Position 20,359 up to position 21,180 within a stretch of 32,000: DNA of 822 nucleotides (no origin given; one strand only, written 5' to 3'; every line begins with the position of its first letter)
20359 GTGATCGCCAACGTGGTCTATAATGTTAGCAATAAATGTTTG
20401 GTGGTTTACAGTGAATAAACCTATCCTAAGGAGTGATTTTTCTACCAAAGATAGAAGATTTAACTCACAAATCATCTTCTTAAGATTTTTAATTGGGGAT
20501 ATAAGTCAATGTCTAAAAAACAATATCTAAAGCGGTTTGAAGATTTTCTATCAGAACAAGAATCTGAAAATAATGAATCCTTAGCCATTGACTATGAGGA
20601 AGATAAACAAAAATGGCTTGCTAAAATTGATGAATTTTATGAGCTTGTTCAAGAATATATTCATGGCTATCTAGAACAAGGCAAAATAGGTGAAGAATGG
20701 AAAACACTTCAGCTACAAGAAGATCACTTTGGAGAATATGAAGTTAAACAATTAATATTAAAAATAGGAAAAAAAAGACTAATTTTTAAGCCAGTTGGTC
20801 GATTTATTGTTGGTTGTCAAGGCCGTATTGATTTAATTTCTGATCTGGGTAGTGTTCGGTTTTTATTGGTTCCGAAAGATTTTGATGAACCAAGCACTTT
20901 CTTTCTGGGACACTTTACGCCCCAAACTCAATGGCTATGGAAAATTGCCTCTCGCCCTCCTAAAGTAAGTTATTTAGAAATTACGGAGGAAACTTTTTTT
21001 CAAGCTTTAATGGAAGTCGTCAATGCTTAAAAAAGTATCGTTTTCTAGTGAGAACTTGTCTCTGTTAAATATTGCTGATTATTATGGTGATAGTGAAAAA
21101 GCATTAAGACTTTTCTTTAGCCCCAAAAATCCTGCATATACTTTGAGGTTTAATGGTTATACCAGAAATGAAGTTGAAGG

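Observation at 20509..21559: AT-rich overlapping two-gene operon whose second protein carries a canonical HEPN R-N-x3-H motif: candidate uncharacterised toxin/abortive-infection pair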

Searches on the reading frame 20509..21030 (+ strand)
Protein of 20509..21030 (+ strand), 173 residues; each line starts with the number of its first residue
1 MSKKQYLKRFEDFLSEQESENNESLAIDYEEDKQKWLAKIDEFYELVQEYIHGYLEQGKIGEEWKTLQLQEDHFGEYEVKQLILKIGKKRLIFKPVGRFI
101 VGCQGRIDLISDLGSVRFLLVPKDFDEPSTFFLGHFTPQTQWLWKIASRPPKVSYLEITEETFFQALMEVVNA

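Call 4: search_protein_families(library=pfam, proteins=[window:20509-21030:+], max_evalue=1)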
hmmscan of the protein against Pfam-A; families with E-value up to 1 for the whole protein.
window:20509-21030:+ (173 aa): 1 family
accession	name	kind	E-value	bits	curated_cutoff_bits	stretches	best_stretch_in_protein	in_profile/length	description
PF18078.7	Thioredoxin_11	-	0.17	12.5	22.9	1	3-40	34-68/126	Thioredoxin-like SNTX domain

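Call 5: search_protein_families(library=padloc, proteins=[window:20509-21030:+], max_evalue=1)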
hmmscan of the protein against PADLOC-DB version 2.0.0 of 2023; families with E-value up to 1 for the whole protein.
window:20509-21030:+ (173 aa): 0 families

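Call 6: search_protein_families(library=ncbifam, proteins=[window:20509-21030:+], max_evalue=1)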
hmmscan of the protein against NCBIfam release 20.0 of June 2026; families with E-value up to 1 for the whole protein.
window:20509-21030:+ (173 aa): 0 families

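Call 8: find_homologous_proteins(query=window:20509-21027:+, max_evalue=0.001)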
Query window:20509-21027:+ (173 aa): 40 proteins with E <= 0.001 among 49 candidates.
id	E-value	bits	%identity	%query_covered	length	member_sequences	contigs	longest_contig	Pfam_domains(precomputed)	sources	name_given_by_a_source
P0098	1.1e-109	382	99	100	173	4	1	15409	-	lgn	-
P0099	1.0e-95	336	84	100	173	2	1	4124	-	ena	-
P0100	5.2e-95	334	84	100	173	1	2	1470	-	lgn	-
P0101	1.1e-93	330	83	100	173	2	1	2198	-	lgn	-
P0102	3.2e-93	328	83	100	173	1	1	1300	-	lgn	-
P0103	1.7e-82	293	74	100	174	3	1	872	-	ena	-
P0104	4.6e-77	276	70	100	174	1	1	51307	-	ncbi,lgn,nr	ncbi:MAG: hypothetical protein VKJ02_16015 [Snowella sp.]|nr:hypothetical protein [Snowella sp.]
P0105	1.2e-75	271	70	100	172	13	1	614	-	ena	-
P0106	2.7e-75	270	69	100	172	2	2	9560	-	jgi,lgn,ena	jgi:hypothetical protein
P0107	6.0e-74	266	69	100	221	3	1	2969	-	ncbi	-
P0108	5.1e-73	263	69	100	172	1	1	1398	-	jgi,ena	jgi:hypothetical protein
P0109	1.2e-71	258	66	100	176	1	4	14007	-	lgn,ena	-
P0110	2.5e-70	254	66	98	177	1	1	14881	-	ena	-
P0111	1.2e-67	245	65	100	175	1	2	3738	-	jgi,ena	jgi:hypothetical protein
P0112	8.0e-67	242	64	100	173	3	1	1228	-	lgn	-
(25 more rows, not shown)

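Call 20: find_homologous_proteins(query=A2, max_evalue=0.001)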
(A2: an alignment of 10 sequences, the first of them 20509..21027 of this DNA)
Query A2 (10 sequences) (173 aa, profile of the alignment): 108 proteins with E <= 0.001 among 1493 candidates.
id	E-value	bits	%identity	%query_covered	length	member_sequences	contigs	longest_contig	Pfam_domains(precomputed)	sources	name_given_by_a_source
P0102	7.2e-73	262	83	100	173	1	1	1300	-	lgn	-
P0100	1.0e-72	262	84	100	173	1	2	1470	-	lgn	-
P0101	1.7e-72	261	83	100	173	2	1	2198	-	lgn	-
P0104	4.0e-72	260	70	100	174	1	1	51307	-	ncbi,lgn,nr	ncbi:MAG: hypothetical protein VKJ02_16015 [Snowella sp.]|nr:hypothetical protein [Snowella sp.]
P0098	7.2e-72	259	99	100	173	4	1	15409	-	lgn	-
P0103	9.0e-72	258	74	100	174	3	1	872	-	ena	-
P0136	3.0e-71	257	48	100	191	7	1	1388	-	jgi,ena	jgi:hypothetical protein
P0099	6.3e-71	256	84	100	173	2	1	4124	-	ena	-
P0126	2.1e-68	247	62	100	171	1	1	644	-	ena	-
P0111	2.8e-68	247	65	100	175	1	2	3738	-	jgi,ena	jgi:hypothetical protein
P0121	3.8e-68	247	61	100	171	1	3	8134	-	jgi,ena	jgi:hypothetical protein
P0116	4.7e-68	246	64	100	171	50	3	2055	-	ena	-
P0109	6.5e-68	246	66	100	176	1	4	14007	-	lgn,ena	-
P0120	6.7e-68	246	63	100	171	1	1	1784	-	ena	-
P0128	8.8e-68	245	63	100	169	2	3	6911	-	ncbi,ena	ncbi:MAG: hypothetical protein ACKOX2_07075 [Microcystaceae cyanobacterium]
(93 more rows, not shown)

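Call 27: predict_structure(alignment_id=A3)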
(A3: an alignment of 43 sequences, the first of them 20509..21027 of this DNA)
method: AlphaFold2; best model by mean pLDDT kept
length: 173 residues; sequences in the alignment: 43
mean_pLDDT: 90.1   pTM: 0.79
mean pLDDT of the five models: 90.1, 89.1, 88.7, 88.4, 87.4
residues with pLDDT >= 90: 119; 70-90: 38; 50-70: 16; < 50: 0
segments of 3 or more residues with pLDDT < 50: none
pLDDT, mean of each block of 10 residues (from residue 1): 88 80 70 94 98 98 97 92 97 88 89 96 86 74 94 95 97 90
secondary structure, 60 per line:
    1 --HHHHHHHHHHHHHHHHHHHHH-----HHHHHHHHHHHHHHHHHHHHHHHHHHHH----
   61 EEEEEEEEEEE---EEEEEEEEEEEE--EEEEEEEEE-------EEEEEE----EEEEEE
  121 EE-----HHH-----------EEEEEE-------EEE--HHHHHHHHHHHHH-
elements in order: H3-23 H29-56 E61-71 E75-86 E89-97 E105-110 E115-122 E142-147 E155-157 H160-172

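Call 29: search_solved_structures(query=A3, max_evalue=10)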
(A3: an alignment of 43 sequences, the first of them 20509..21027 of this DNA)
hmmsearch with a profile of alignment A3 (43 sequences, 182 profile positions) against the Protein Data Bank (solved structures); distinct sequences matched with E-value up to 10: 3.
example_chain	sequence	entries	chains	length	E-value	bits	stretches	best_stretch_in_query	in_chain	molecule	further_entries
6e0t_X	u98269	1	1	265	0.88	12.3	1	114-172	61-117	Prolyl 3,4-dihydroxylase ofd1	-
6cgj_A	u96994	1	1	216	1.2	11.8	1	2-48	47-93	effector protein Lem4 (lpg1101)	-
6cdw_A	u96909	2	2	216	1.2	11.8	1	2-48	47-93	effector protein Lem4 (lpg1101)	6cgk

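Call 30: search_protein_families(library=pfam, alignment_id=A3, max_evalue=10)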
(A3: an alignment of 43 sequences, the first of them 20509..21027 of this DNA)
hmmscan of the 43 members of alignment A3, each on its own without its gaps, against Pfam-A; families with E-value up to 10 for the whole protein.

A. member 1, window:20509-21027:+ (173 aa): 1 family
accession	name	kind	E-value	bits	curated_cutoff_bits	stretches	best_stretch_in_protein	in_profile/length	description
PF18078.7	Thioredoxin_11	-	0.17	12.5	22.9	1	3-40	34-68/126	Thioredoxin-like SNTX domain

B. families by the number of members that match (of 43 scanned): 23 families
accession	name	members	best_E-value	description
PF17241.8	Retrotran_gag_4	3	0.022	Ty5 Gag N-terminal region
PF13462.12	Thioredoxin_4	3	0.086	Thioredoxin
PF05316.17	VAR1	2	0.012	Mitochondrial ribosomal protein (VAR1)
PF24693.1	DUF7660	2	0.016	Family of unknown function (DUF7660)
PF18078.7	Thioredoxin_11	2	0.092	Thioredoxin-like SNTX domain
PF20212.3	DUF6572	2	0.11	Family of unknown function (DUF6572)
PF23357.1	DUF7088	2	0.16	Domain of unknown function (DUF7088)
PF09308.16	LuxQ-periplasm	1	0.0065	LuxQ, periplasmic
PF21878.2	STIV_turret_1st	1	0.011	C381 turret protein 1st galactose-binding domain-like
PF21826.1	DUF6887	1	0.033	Family of unknown function (DUF6887)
PF10637.15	Ofd1_CTDD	1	0.038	Oxoglutarate and iron-dependent oxygenase degradation C-term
PF05584.17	Sulfolobus_pRN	1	0.042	Sulfolobus plasmid regulatory protein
PF24207.1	DUF7430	1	0.06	Family of unknown function (DUF7430)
PF10878.14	DUF2672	1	0.076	Protein of unknown function (DUF2672)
PF24878.1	YkcB_C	1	0.079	Putative mannosyltransferase YkcB-like, C-terminal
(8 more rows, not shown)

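Call 34: fold_search(model_id=the predicted structure, library=pdb)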
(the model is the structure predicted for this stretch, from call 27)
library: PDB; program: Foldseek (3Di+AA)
matches with E <= 10: 269; with E <= 0.001: 0
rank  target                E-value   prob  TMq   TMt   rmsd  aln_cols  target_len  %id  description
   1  1nty                  4.8e-01  0.10  0.16  0.10  14.3       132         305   10  Crystal structure of the first DH/PH domain of Trio to 1.7 A (released 2004-06-29)
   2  5ym6_B                6.3e-01  0.11  0.18  0.26   9.8       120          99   11  Crystal Structure of porcine delta coronavirus nsp9 (released 2018-06-13)
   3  6tt2_B                6.3e-01  0.09  0.15  0.16  14.3       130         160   15  The PH domain of Bruton's tyrosine kinase mutant R28C (released 2020-11-25)
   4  5ym6_C                6.6e-01  0.21  0.22  0.33   9.7       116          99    9  Crystal Structure of porcine delta coronavirus nsp9 (released 2018-06-13)
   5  5ym6_A                7.8e-01  0.20  0.22  0.33  10.3       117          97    8  Crystal Structure of porcine delta coronavirus nsp9 (released 2018-06-13)
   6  1b55_A                7.8e-01  0.08  0.15  0.16  14.1       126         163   14  PH DOMAIN FROM BRUTON'S TYROSINE KINASE IN COMPLEX WITH INOSITOL 1,3,4,5-TETRAKISPHOSPHATE (released 1999-06-15)
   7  1bwn_A                7.8e-01  0.08  0.15  0.15  14.3       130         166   15  PH DOMAIN AND BTK MOTIF FROM BRUTON'S TYROSINE KINASE MUTANT E41K IN COMPLEX WITH INS(1,3,4,5)P4 (released 1999-06-15)
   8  1btk_B                8.7e-01  0.06  0.14  0.15  14.7       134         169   13  PH DOMAIN AND BTK MOTIF FROM BRUTON'S TYROSINE KINASE MUTANT R28C (released 1997-09-17)
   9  6tse_A                8.7e-01  0.06  0.14  0.14  14.6       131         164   14  Crystal Structure of 1-methylindoline-2,3-dione covalently bound to the PH domain of Bruton's tyrosine kinase mutant R (released 2020-11-25)
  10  6yyg_A                8.7e-01  0.05  0.13  0.14  14.1       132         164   12  Crystal Structure of 5-(trifluoromethoxy)indoline-2,3-dione covalently bound to the PH domain of Bruton's tyrosine kin (released 2021-05-12)
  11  8s93                  9.6e-01  0.08  0.15  0.08  14.2       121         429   12  Crystal structure of the PH-TH/kinase complex of Bruton's tyrosine kinase (released 2023-08-16)
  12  2yry_MODEL_1_A        9.6e-01  0.05  0.13  0.16  14.6       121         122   12  Solution structure of the PH domain of Pleckstrin homology domain-containing family A member 6 from human (released 2007-10-09)
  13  3f6z_B                1.0e+00  0.08  0.17  0.25  11.9       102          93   12  Crystal structure of Pseudomonas aeruginosa MliC in complex with hen egg white lysozyme (released 2008-12-23)
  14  8tby_A                1.3e+00  0.06  0.14  0.08  15.0       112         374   14  Apo Bcs1, unsymmetrized (released 2024-06-05)
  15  6tvn_A                1.3e+00  0.06  0.14  0.15  14.6       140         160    9  Crystal Structure of 5-bromoindoline-2,3-dione covalently bound to the PH domain of Bruton's tyrosine kinase (released 2020-11-25)
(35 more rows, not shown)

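Call 64: find_related_loci(query=A5, collection=metagenome_contigs, flank=3000)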
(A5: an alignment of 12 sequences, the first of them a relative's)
Query A5 (179 aa) in metagenome_contigs; peptide patterns used: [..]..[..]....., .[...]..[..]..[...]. (x = any residue, [..] = any of these).
406 stretches matched a pattern; 230 encode a relative of the query (tblastn E <= 1e-3); the best 80 are kept; 80 distinct loci.
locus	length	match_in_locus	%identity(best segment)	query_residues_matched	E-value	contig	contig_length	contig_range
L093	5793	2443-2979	100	1-179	9e-120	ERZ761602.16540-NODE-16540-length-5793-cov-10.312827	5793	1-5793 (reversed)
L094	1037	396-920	64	6-179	2e-81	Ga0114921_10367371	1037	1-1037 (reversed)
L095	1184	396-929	62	3-179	2e-77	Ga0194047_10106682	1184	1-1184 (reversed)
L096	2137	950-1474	58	7-179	9e-70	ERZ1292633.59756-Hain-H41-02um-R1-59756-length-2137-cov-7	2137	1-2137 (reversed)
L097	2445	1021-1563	55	1-179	8e-65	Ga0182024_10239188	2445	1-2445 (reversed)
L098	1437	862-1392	58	1-179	2e-66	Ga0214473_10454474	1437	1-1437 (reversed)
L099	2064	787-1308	55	7-179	2e-62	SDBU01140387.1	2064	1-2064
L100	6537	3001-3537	53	3-179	7e-60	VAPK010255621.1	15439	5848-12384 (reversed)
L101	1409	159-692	57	4-179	1e-62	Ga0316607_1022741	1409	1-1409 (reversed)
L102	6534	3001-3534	56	4-179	9e-60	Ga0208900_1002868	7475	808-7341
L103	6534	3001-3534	56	4-179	9e-60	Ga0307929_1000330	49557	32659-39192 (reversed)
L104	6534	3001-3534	54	4-179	6e-59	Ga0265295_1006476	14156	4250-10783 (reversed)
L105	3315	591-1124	55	3-179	3e-58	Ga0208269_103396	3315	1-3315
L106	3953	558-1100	53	3-179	3e-58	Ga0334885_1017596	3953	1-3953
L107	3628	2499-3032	54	3-179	9e-58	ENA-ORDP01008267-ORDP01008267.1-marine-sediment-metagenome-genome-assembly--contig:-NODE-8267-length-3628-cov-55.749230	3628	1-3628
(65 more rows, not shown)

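Call 77: search_protein_families(library=phrogs, proteins=[window:20509-21027:+], max_evalue=0.1)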
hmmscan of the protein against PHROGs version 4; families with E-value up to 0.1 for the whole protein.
window:20509-21027:+ (173 aa): 0 families
